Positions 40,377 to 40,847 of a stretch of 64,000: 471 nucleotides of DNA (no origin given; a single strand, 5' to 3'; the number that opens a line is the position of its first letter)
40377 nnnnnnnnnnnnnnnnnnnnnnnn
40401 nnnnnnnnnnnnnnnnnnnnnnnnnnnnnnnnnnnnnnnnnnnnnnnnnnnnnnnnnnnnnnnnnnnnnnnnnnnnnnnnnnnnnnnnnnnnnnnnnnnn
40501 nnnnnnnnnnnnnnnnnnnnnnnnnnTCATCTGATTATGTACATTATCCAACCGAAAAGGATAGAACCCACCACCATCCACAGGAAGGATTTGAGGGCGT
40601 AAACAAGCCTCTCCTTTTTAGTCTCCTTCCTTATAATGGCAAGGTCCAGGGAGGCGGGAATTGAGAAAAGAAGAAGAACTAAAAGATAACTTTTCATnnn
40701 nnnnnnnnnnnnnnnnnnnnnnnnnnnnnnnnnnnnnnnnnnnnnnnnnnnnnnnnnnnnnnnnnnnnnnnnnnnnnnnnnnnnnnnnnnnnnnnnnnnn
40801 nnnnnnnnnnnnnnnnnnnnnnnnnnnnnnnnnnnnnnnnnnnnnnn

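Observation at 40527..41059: aspS is the third gene of an operon whose middle gene is an unannotated 56-aa membrane peptide coupled by ATGA at both ends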

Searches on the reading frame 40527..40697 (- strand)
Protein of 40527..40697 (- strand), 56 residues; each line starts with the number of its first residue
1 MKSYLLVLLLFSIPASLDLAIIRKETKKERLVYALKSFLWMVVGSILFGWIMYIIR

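Call 3: search_protein_families(library=pfam, proteins=[window:40527-40697:-], max_evalue=1)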
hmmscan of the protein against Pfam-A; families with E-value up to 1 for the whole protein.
window:40527-40697:- (56 aa): 3 families
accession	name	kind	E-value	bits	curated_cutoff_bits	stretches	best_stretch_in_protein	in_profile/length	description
PF00999.27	Na_H_Exchanger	-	0.01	15.1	26.2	1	4-51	49-96/375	Sodium/hydrogen exchanger, transmembrane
PF03956.18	Lys_export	-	0.036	14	23.8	1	3-55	27-79/190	Lysine exporter LysO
PF19865.4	DUF6338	-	0.076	13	26.5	1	4-52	54-102/205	Family of unknown function (DUF6338)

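Call 4: search_protein_families(library=ncbifam, proteins=[window:40527-40697:-], max_evalue=1)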
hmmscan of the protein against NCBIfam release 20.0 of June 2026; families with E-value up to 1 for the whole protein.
window:40527-40697:- (56 aa): 1 family
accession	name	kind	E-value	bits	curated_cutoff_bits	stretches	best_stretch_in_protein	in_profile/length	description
NF008688.0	PRK11709.1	equivalog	0.12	11.2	306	1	25-48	301-324/355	L-ascorbate 6-phosphate lactonase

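Call 5: find_homologous_proteins(query=window:40530-40697:-, max_evalue=10)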
Query window:40530-40697:- (56 aa): 6 proteins with E <= 10 among 6 candidates.
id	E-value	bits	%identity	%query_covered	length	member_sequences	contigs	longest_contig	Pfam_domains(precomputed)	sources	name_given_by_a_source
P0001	5.7e-24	100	89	100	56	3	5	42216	-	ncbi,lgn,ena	-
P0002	1.2e-23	99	84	100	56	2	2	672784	-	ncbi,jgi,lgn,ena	-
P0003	5.9e-22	93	79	100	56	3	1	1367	-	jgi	-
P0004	8.8e-22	93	82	100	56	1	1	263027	-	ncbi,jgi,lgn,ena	-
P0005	2.6e-21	91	77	100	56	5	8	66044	-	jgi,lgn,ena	-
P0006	3.0e-21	91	79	100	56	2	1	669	-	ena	-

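Call 8: find_encoding_contigs(protein=P0002, flank=4000, max_places=4)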
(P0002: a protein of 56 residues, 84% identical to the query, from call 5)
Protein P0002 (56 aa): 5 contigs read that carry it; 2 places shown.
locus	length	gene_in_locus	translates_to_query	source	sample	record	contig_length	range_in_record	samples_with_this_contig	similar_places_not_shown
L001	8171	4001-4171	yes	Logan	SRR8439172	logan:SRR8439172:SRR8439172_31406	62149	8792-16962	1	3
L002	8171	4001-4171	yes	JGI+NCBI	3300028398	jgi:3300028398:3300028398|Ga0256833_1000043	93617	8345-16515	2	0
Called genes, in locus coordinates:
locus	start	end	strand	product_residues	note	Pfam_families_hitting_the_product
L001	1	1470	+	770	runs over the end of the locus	PF14559:TPR_19 (faint), PF14938:SNAP (faint), PF24762:TPR_IF140-IFT172 (faint), PF25170:TPR_WDR35 (faint), PF13432:TPR_16 (weak), PF00069:Pkinase, PF07714:PK_Tyr_Ser-Thr, PF03109:ABC1 (weak), +8 more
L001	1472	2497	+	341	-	PF00154:RecA_N, PF06745:ATPase (weak), PF08423:Rad51, PF27531:MT3502_N (weak), PF21096:RecA_C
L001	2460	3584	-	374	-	PF00890:FAD_binding_2 (faint), PF01134:GIDA (faint), PF01266:DAO, PF13450:NAD_binding_8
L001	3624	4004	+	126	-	PF20382:DUF6677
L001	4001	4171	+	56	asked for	-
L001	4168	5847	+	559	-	PF01336:tRNA_anti-codon, PF00152:tRNA-synt_2, PF02938:GAD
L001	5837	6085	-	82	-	-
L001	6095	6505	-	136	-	PF02367:TsaE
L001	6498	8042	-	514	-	PF03853:YjeF_N, PF01256:Carb_kinase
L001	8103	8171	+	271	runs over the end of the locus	PF13349:DUF4097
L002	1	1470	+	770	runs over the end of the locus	PF14559:TPR_19 (faint), PF14938:SNAP (faint), PF24762:TPR_IF140-IFT172 (faint), PF25170:TPR_WDR35 (faint), PF13432:TPR_16 (weak), PF00069:Pkinase, PF07714:PK_Tyr_Ser-Thr, PF03109:ABC1 (weak), +8 more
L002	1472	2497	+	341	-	PF00154:RecA_N, PF06745:ATPase (weak), PF08423:Rad51, PF27531:MT3502_N (weak), PF21096:RecA_C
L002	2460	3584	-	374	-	PF00890:FAD_binding_2 (faint), PF01134:GIDA (faint), PF01266:DAO, PF13450:NAD_binding_8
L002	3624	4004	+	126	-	PF20382:DUF6677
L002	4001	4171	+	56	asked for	-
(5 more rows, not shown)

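Call 9: find_encoding_contigs(protein=P0004, flank=4000, max_places=4)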
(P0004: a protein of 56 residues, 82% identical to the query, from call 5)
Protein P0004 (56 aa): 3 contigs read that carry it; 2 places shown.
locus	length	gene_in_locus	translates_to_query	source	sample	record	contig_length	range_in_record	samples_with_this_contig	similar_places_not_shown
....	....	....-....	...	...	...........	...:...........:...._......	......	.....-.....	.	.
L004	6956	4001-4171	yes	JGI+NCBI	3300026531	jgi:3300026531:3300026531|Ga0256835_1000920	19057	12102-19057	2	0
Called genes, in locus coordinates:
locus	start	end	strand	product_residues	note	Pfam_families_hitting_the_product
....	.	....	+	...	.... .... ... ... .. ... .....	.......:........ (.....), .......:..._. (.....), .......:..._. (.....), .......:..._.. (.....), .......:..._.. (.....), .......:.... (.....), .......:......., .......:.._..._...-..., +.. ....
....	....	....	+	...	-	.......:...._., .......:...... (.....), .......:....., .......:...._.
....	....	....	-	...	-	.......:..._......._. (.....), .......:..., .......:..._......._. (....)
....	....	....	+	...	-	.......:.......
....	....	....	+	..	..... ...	-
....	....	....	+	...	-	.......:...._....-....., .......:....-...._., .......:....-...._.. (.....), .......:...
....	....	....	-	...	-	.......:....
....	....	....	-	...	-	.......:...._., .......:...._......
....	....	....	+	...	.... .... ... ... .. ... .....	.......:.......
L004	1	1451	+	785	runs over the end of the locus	PF00637:Clathrin (faint), PF07719:TPR_2 (faint), PF13174:TPR_6 (faint), PF13428:TPR_14 (faint), PF13432:TPR_16 (faint), PF14938:SNAP (faint), PF00069:Pkinase, PF07714:PK_Tyr_Ser-Thr, +12 more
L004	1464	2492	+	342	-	PF00154:RecA_N, PF06745:ATPase (faint), PF08423:Rad51, PF21096:RecA_C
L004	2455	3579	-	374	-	PF00890:FAD_binding_2 (faint), PF01266:DAO, PF13450:NAD_binding_8 (weak)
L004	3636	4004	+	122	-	PF20382:DUF6677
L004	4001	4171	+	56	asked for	-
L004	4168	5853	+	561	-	PF01336:tRNA_anti-codon, PF00152:tRNA-synt_2, PF01409:tRNA-synt_2d (faint), PF02938:GAD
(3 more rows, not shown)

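Call 19: find_homologous_proteins(query=A4, max_evalue=0.01)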
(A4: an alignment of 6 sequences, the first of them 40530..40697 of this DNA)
Query A4 (6 sequences) (56 aa, profile of the alignment): 584 proteins with E <= 0.01 among 1028 candidates; the best 120 are listed.
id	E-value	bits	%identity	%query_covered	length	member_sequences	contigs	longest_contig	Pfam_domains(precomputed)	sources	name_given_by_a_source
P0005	8.3e-25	104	77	100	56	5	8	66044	-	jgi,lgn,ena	-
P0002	1.0e-24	104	84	100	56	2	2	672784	-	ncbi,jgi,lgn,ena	-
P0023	1.3e-23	101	77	100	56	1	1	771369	-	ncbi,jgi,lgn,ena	-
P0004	1.7e-23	100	82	100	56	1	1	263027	-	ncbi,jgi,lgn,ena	-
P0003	1.9e-23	100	79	100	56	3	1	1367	-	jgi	-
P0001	2.4e-23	100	89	100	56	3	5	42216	-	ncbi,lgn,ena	-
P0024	8.4e-22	95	66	100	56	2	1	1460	-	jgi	-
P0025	1.2e-21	94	30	96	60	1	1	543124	-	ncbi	-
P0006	1.5e-20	91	79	100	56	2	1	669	-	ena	-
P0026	1.7e-20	91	26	95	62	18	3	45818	-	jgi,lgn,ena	jgi:cytochrome bd-type quinol oxidase subunit 2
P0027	3.1e-20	90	26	95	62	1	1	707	-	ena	-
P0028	7.0e-20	89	26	95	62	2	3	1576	-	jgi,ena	-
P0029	7.1e-20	89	33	96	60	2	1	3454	-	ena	-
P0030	9.8e-20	88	33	96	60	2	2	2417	-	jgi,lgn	jgi:hypothetical protein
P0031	9.8e-20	88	26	95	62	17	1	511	-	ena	-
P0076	1.8e-18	84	28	96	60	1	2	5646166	-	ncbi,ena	-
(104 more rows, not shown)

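Call 33: search_protein_representatives(alignment_id=A5)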
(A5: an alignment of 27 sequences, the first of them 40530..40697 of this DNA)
Query: 27 sequences, 60 profile positions. Proteins with E-value up to 0.001 (for the whole library): 389; up to 1e-10: 71; up to 1e-30: 0. The best 150 are listed.
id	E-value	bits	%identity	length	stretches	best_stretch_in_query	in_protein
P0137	2.4e-21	91.5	-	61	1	2-59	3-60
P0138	1.8e-20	88.6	-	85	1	3-59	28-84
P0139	5.7e-20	87.1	-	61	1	2-59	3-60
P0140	2.5e-19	85.0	-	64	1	1-59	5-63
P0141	7.4e-19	83.5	-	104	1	2-56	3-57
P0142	5.1e-17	77.6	-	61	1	2-59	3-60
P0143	8.1e-17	77.0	-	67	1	3-59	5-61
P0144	4.6e-16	74.5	-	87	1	11-59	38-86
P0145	5.4e-16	74.3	-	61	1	1-57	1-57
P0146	2.0e-15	72.5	-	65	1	3-57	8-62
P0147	2.2e-15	72.4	-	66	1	3-59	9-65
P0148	3.1e-15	71.9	-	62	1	1-57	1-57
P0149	3.6e-15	71.7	-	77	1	4-59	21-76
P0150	4.0e-15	71.5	-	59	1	13-57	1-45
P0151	7.7e-15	70.6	-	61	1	4-59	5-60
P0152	1.2e-14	70.0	-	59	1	4-57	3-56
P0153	1.6e-14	69.6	-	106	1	1-59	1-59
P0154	2.0e-14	69.3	-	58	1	4-58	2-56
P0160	1.2e-13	66.8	-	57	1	4-57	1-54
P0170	1.6e-12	63.3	-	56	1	6-58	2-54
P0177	3.3e-12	62.2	-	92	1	3-59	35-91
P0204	5.7e-11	58.3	-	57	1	5-57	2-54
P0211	1.3e-10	57.1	-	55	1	6-57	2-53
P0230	6.1e-10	54.9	-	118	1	5-57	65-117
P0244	1.3e-09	53.9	-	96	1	3-55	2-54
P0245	1.4e-09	53.8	-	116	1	2-44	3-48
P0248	1.5e-09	53.7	-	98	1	4-59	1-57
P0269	7.7e-09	51.4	-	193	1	4-59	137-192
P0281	1.5e-08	50.5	-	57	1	4-58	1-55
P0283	1.6e-08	50.4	-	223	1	1-42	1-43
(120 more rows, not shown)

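Call 35: search_protein_families(library=pfam, proteins=[P0269, P0230, P0283, P0245, P0141, P0153, P0138, P0177, P0248, P0244], max_evalue=0.01)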
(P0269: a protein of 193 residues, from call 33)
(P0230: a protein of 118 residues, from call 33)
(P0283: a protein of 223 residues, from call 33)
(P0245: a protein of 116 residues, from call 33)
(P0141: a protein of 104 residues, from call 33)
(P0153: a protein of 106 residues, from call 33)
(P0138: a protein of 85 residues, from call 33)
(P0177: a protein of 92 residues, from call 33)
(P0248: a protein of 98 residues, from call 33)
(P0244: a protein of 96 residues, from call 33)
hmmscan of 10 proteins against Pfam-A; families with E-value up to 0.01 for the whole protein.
P0269 (193 aa): 1 family
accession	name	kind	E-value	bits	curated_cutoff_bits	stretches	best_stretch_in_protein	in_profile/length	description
PF20382.3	DUF6677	-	4.8e-27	95.3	24.3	1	20-95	2-76/116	Family of unknown function (DUF6677)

P0230 (118 aa): 0 families

P0283 (223 aa): 1 family
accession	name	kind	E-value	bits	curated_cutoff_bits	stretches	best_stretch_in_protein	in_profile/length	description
PF00919.26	UPF0004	-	2.6e-30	104.7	27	1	76-172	2-98/98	Uncharacterized protein family UPF0004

P0245 (116 aa): 1 family
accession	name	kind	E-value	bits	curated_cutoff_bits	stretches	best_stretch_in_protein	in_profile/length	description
PF09948.15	PpoB2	-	2.1e-19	70.6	28.7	1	30-92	121-183/188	Copper chaperone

P0141 (104 aa): 1 family
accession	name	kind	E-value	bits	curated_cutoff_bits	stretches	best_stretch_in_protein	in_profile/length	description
PF07690.21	MFS_1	-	0.0064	15.9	33.4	1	4-67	232-298/347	Major Facilitator Superfamily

P0153 (106 aa): 0 families

P0138 (85 aa): 0 families

P0177 (92 aa): 0 families

P0248 (98 aa): 0 families

P0244 (96 aa): 1 family
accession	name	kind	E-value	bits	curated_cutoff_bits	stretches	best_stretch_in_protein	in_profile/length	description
PF20556.3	DUF6768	-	0.0046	17.1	27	1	7-61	49-102/123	Family of unknown function (DUF6768)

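Call 40: find_related_loci(query=A6, collection=metagenome_contigs, flank=3000)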
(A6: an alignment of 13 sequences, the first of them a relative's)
Query A6 (60 aa) in metagenome_contigs; peptide patterns used: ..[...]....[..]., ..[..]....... (x = any residue, [..] = any of these).
475 stretches matched a pattern; 437 encode a relative of the query (tblastn E <= 1e-3); the best 80 are kept; 80 distinct loci.
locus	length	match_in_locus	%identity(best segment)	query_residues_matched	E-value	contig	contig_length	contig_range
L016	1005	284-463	87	1-60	1e-34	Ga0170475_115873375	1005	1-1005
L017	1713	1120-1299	88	1-60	3e-33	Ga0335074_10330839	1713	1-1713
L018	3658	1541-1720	88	1-60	6e-33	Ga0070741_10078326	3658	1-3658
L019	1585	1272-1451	87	1-60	4e-33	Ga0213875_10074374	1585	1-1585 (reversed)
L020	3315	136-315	90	1-60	4e-33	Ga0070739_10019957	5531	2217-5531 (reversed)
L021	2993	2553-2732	88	1-60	4e-32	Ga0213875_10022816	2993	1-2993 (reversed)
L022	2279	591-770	85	1-60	5e-32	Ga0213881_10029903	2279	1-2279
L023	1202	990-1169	83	1-60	2e-32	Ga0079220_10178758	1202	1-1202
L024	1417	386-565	83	1-60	6e-32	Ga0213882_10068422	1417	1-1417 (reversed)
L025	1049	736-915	83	1-60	2e-32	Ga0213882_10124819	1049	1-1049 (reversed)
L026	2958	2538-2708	88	4-60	3e-31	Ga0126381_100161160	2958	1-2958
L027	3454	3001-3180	83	1-60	2e-31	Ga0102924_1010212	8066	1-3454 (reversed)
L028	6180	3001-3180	82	1-60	3e-31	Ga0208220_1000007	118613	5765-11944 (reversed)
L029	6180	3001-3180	80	1-60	4e-31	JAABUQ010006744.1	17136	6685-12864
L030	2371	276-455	80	1-60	1e-30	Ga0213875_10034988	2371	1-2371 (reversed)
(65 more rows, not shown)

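Call 47: find_encoding_contigs(protein=P0160, flank=3500, max_places=3)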
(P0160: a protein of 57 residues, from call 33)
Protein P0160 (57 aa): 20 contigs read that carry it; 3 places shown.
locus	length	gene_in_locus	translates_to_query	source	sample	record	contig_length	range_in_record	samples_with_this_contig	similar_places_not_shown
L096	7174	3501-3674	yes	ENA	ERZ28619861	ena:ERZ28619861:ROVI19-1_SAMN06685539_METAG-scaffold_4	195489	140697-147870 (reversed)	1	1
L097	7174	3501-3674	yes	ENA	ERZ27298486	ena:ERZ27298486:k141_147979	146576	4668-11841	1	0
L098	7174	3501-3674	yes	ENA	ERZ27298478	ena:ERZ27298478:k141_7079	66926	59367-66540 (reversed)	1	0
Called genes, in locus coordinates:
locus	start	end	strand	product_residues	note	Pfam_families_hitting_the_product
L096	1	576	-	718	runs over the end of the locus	PF01411:tRNA-synt_2c, PF07973:tRNA_SAD, PF02272:DHHA1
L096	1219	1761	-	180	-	PF21982:RecX_HTH1 (faint), PF02631:RecX_HTH2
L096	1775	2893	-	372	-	PF00437:T2SSE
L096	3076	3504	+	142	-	PF20382:DUF6677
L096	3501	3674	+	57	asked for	-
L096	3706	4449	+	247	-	PF00106:adh_short, PF08659:KR, PF13561:adh_short_C2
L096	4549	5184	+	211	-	PF04002:RadC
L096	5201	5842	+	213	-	PF00857:Isochorismatase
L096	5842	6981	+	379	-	PF04055:Radical_SAM, PF06969:HemN_C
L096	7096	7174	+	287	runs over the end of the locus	PF01048:PNP_UDP_1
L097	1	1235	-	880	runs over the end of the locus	PF01411:tRNA-synt_2c, PF07973:tRNA_SAD, PF02272:DHHA1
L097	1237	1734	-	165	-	PF21982:RecX_HTH1 (faint), PF02631:RecX_HTH2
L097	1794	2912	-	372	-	PF00437:T2SSE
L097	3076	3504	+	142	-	PF20382:DUF6677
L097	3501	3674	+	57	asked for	-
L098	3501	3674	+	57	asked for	-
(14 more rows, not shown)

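Call 48: find_encoding_contigs(protein=P0281, flank=3500, max_places=3)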
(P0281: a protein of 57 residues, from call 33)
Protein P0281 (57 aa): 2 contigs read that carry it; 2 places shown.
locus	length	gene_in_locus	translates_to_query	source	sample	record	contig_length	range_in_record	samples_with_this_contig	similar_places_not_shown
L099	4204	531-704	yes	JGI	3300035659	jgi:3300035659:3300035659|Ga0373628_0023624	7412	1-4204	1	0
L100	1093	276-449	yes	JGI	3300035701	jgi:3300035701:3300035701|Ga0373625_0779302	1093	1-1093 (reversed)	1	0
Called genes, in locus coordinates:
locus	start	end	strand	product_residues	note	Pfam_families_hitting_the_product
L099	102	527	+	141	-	PF20382:DUF6677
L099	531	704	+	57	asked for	-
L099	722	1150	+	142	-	PF04892:VanZ-LLP1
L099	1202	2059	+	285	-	PF01592:NifU_N, PF04324:Fer2_BFD, PF01106:NifU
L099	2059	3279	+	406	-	PF00266:Aminotran_5, PF01212:Beta_elim_lyase (faint), PF01041:DegT_DnrJ_EryC1 (weak)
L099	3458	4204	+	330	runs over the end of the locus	PF04015:DUF362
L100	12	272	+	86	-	PF20382:DUF6677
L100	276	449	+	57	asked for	-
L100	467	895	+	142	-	PF04892:VanZ-LLP1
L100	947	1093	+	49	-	?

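Call 49: find_encoding_contigs(protein=P0170, flank=3500, max_places=3)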
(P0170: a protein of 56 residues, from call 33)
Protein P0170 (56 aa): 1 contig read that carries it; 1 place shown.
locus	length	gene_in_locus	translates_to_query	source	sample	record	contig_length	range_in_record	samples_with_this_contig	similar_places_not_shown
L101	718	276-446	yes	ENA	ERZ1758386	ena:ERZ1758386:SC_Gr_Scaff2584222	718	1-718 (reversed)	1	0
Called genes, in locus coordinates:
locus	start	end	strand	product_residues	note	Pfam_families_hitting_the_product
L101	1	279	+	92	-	?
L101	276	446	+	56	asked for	-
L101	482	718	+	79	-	?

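Call 51: list_cluster_members(proteins=[window:40530-40697:-, window:40697-41059:-, P0160, P0281, P0154, P0204, P0211, P0143, P0146, P0152])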
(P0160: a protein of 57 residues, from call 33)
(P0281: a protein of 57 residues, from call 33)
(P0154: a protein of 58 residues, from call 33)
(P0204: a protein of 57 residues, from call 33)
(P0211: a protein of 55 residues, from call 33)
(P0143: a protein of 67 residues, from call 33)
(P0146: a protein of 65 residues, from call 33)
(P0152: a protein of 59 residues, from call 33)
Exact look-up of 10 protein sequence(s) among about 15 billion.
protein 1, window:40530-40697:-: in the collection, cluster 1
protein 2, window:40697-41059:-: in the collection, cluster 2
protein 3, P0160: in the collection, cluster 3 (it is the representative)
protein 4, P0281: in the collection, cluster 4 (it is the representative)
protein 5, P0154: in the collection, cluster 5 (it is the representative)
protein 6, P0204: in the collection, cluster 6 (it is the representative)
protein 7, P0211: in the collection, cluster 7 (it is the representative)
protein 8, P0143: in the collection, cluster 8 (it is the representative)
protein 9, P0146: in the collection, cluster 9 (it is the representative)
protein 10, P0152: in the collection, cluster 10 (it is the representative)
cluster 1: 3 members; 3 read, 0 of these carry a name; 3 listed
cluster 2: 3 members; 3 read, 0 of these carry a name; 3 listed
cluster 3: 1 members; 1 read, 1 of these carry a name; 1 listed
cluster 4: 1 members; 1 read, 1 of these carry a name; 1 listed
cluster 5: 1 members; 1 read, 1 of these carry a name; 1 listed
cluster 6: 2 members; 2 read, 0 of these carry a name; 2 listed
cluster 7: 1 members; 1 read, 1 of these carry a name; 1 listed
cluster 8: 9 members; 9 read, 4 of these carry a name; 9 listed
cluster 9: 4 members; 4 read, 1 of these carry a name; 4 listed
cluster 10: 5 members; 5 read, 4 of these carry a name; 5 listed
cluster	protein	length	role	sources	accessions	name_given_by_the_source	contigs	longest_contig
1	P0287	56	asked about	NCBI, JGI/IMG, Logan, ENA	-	-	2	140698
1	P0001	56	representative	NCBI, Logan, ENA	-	-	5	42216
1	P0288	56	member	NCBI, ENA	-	-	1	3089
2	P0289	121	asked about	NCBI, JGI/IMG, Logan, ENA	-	-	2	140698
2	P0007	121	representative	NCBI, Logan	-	-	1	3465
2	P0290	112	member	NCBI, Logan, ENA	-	-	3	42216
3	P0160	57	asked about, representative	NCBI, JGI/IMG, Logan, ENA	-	uncharacterized integral membrane protein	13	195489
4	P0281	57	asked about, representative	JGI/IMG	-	hypothetical protein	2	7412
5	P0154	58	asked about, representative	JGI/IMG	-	heme A synthase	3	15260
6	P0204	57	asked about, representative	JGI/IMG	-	-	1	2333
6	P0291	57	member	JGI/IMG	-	-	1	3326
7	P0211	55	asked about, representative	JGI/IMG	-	hypothetical protein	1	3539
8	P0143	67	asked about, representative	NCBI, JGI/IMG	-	Na+/H+-dicarboxylate symporter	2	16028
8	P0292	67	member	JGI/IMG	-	Na+/H+-dicarboxylate symporter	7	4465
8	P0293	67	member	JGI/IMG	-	Na+/H+-dicarboxylate symporter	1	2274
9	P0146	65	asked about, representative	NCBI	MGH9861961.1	MAG: hypothetical protein ACRD35_00910 [Candidatus Acidiferrales bacterium]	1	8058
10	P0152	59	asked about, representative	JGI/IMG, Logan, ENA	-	hypothetical protein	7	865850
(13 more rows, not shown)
